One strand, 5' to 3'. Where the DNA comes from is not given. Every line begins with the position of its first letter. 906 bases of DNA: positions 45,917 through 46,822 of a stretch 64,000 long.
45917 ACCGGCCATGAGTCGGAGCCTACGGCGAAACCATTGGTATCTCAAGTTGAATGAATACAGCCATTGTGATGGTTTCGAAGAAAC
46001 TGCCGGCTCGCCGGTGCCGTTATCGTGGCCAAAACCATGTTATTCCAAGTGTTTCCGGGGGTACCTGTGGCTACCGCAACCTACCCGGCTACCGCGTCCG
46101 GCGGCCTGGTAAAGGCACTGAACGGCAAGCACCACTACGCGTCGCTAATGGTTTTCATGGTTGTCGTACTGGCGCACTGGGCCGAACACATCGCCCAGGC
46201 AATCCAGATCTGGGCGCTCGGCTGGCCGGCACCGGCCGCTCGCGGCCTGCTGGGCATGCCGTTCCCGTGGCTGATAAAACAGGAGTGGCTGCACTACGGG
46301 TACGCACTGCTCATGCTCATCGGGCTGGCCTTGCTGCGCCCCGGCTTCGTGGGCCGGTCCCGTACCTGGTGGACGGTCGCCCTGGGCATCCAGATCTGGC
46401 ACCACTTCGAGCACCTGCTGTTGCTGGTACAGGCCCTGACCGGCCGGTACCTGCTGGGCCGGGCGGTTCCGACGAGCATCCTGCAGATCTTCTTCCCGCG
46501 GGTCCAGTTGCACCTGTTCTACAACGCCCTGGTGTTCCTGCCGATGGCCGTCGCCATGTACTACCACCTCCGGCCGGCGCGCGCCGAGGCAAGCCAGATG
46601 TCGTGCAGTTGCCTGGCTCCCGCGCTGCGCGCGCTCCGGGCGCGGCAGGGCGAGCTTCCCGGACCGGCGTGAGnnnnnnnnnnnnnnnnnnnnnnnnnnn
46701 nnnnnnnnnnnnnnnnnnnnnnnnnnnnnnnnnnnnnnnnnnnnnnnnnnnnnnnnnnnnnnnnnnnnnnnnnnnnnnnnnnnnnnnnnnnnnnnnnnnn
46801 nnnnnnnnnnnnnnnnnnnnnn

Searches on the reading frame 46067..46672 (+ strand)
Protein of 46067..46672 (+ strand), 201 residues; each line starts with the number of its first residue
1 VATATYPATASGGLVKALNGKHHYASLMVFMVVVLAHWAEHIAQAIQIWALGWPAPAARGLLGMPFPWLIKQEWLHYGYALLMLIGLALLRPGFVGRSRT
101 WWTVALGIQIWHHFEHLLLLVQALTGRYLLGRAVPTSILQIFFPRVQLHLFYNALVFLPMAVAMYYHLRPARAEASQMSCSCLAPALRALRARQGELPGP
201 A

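Call 14: search_protein_families(library=pfam, proteins=[window:46067-46672:+], max_evalue=0.001)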
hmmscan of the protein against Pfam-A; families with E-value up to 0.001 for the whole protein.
window:46067-46672:+ (201 aa): 0 families

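Call 33: search_solved_structures(query=window:46067-46672:+, max_evalue=0.01, show_alignments=1)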
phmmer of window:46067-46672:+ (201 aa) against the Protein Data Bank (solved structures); distinct sequences matched with E-value up to 0.01: 0.

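Call 36: search_protein_families(library=ncbifam, proteins=[window:46067-46672:+], max_evalue=0.01)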
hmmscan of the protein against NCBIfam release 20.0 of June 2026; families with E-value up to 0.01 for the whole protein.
window:46067-46672:+ (201 aa): 0 families
